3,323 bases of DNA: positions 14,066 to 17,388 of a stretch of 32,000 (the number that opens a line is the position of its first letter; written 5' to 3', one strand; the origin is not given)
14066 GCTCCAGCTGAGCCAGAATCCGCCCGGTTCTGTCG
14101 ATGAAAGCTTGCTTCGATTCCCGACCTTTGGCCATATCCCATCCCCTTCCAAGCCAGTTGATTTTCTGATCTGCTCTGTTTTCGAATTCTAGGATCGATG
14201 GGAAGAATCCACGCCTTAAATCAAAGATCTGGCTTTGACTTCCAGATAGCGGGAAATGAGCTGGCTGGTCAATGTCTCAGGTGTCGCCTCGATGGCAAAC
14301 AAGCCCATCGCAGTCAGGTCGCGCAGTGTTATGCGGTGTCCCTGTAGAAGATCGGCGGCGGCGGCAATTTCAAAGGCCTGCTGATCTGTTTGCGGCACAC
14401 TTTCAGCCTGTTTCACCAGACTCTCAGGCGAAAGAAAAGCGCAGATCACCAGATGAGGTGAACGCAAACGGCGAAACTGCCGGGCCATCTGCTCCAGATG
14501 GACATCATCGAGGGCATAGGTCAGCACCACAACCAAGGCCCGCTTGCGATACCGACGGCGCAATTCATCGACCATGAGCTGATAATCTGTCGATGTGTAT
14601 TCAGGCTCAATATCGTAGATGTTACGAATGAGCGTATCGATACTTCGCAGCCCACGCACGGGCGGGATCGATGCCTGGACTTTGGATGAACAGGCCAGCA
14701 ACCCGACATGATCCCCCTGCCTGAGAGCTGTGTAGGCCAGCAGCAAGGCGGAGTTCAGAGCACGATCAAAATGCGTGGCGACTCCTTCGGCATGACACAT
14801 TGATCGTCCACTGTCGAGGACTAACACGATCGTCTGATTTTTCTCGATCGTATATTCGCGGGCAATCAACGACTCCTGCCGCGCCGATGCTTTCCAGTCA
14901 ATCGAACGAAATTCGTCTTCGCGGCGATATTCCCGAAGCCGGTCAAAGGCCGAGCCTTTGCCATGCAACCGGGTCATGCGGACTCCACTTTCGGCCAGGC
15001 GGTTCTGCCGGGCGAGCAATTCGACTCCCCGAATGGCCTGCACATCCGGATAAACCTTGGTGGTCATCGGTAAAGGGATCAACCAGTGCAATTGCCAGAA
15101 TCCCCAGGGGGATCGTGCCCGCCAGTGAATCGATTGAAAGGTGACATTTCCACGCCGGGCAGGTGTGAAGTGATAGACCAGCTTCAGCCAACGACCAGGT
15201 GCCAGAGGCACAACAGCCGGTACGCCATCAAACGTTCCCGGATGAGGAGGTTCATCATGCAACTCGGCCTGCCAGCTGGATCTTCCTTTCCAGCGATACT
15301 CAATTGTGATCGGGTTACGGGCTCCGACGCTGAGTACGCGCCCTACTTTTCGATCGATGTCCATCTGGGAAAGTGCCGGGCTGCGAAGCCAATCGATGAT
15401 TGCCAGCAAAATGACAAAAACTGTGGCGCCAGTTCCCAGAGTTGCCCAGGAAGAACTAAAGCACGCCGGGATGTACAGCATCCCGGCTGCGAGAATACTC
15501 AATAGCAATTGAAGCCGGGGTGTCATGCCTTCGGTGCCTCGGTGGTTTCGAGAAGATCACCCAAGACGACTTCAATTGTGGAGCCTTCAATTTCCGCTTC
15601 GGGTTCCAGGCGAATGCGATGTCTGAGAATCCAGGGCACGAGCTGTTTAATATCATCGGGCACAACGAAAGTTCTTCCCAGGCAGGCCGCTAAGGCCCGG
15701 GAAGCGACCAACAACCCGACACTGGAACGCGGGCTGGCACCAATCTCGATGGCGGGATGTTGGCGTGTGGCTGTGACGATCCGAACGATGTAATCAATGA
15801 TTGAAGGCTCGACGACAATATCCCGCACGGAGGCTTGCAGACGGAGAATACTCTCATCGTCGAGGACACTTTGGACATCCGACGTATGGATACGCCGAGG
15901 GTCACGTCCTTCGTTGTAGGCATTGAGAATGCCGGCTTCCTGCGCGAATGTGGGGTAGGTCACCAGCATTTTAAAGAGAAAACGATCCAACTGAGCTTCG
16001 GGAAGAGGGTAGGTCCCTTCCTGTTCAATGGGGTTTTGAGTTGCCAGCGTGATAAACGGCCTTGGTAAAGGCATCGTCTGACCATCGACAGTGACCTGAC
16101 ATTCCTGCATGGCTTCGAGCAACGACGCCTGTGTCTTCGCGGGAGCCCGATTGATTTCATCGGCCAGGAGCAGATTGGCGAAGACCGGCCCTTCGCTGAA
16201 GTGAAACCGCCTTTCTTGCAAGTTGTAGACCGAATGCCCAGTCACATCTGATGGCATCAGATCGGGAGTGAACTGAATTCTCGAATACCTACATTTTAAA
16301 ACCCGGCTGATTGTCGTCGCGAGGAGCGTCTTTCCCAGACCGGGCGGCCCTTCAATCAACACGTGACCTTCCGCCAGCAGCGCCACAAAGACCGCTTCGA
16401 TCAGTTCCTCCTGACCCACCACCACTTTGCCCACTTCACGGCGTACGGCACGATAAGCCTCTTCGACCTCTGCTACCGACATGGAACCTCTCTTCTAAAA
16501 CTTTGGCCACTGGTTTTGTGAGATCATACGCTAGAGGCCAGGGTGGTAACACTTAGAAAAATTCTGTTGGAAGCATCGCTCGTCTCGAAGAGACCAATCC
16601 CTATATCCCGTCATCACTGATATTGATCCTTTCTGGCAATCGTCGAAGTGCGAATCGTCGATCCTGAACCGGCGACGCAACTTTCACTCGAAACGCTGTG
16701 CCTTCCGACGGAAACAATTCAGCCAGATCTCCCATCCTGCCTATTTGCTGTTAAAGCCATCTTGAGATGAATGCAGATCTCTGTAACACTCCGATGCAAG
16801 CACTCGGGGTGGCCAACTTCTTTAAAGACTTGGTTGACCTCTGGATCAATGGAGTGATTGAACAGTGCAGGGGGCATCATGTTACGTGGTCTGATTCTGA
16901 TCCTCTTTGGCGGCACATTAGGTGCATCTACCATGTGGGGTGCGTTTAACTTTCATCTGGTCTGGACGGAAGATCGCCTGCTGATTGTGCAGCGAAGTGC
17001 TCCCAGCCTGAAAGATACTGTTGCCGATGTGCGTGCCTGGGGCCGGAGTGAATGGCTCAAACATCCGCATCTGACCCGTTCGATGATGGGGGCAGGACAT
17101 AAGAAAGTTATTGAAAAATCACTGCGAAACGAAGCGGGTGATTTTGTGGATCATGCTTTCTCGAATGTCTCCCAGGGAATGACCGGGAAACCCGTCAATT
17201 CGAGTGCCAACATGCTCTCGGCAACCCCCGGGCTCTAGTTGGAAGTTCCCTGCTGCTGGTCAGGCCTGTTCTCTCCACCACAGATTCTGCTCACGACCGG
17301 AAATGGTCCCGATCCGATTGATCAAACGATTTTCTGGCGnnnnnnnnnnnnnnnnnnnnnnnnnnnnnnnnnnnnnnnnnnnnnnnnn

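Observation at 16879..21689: Kinase/pseudokinase - DUF1570 HExxH protein - EF-hand calpain gene string: candidate undescribed phospho/Ca2+-linked proteolysis module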

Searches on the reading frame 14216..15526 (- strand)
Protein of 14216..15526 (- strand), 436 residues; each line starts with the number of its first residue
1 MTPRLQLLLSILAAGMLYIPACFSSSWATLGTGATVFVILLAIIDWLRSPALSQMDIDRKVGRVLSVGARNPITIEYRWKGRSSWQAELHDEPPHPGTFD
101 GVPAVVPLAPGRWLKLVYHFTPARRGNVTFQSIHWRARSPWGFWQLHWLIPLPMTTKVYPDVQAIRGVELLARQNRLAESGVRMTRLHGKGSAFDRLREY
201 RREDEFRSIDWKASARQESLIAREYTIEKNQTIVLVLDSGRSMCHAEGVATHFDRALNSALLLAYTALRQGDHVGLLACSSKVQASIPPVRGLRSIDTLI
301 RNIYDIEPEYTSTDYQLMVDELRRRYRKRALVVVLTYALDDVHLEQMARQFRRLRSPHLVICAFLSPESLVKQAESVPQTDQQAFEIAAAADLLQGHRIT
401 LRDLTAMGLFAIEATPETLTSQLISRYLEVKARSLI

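Call 3: search_protein_families(library=pfam, proteins=[window:14216-15526:-], max_evalue=0.1)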
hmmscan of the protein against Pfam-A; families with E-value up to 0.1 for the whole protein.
window:14216-15526:- (436 aa): 2 families
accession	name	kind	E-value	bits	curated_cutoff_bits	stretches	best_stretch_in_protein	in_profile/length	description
PF01882.25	DUF58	-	3.8e-31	108.4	23.4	1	197-361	2-164/216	Protein of unknown function DUF58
PF13519.12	VWA_2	-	1.2e-06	29.5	27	1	233-336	1-104/107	von Willebrand factor type A domain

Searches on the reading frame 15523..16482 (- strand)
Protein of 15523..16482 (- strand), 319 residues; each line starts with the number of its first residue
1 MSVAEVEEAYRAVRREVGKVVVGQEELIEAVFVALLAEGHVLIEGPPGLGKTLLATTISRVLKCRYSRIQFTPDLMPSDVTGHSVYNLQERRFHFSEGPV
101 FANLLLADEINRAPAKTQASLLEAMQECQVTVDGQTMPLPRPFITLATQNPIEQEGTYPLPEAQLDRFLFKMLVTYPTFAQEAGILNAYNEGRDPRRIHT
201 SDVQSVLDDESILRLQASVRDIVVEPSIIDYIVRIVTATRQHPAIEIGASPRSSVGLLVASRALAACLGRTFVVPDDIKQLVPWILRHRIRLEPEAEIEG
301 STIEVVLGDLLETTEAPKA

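Call 3: search_protein_families(library=pfam, proteins=[window:15523-16482:-], max_evalue=0.1)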
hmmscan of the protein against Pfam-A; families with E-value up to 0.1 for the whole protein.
window:15523-16482:- (319 aa): 15 families
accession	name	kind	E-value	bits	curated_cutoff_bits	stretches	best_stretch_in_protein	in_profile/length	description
PF07726.17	AAA_3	-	1.3e-63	213.2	27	1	40-170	1-131/131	ATPase family associated with various cellular activities (AAA)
PF17863.7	AAA_lid_2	-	9.7e-23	80.1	22.7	1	238-302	2-66/74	AAA lid domain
PF07728.20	AAA_5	-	1.1e-13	51.8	22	1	40-168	1-139/139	AAA domain (dynein-related subfamily)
PF20030.5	bpMoxR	-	9e-12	44.9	27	1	11-187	4-179/205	MoxR domain in the MoxR-vWA-beta-propeller ternary systems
PF05496.18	RuvB_N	-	8.5e-07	29.3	27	1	37-131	32-114/159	Holliday junction DNA helicase RuvB P-loop domain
PF01078.27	Mg_chelatase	-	3.1e-06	27.2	20.3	1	21-62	5-46/207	Magnesium chelatase, subunit ChlI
PF00158.32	Sigma54_activat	-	7.7e-06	26.1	20.2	0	104-140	96-132/168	Sigma-54 interaction domain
PF00004.35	AAA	-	1.7e-05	25.7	21.2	1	41-150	1-109/131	ATPase family associated with various cellular activities (AAA)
PF20720.3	nSTAND3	-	0.0027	17.9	27.2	1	30-60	9-39/155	Novel STAND NTPase 3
PF13191.12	AAA_16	-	0.0029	18.5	32.6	1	21-71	2-55/167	AAA ATPase domain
PF13245.12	AAA_19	-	0.0029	18.2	25.1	1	30-116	4-66/134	AAA domain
PF06068.19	TIP49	-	0.017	14.7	23.8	1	15-63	20-75/347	TIP49 P-loop domain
PF13086.12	AAA_11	-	0.038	14.2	27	1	29-63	8-39/257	AAA domain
PF00493.29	MCM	-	0.057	12.9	23.3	0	33-133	52-153/224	MCM P-loop domain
PF05729.18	NACHT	-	0.073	13.3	26.7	0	41-66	3-28/167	NACHT domain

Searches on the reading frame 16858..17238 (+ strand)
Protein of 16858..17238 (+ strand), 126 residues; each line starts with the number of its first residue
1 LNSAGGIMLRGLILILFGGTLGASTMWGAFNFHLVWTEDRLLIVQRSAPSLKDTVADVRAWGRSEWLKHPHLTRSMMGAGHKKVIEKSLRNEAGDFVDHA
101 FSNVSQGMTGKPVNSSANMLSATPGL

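Call 3: search_protein_families(library=pfam, proteins=[window:16858-17238:+], max_evalue=0.1)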
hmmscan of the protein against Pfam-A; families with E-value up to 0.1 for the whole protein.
window:16858-17238:+ (126 aa): 1 family
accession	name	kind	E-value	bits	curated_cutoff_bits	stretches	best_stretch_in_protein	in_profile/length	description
PF17925.6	TetR_C_20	-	0.071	13.8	26.5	1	51-106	4-60/107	Tetracyclin repressor-like, C-terminal domain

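Call 4: search_protein_families(library=ncbifam, proteins=[window:16858-17238:+], max_evalue=0.1)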
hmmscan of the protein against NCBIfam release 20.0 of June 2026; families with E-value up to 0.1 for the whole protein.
window:16858-17238:+ (126 aa): 0 families

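Call 73: search_protein_families(library=padloc, proteins=[window:16879-17238:+], max_evalue=0.01)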
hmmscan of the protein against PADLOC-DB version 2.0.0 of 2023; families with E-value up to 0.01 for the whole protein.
window:16879-17238:+ (119 aa): 0 families
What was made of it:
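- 16879..17238 (+): Small bitopic membrane protein, 119 aa. It has an N-terminal TM helix after basic residues and a conserved ~60-aa domain with the motif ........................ It is the first gene of the conserved unit. There is no Pfam, NCBIfam or PADLOC hit (calls 3, 4, 73).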
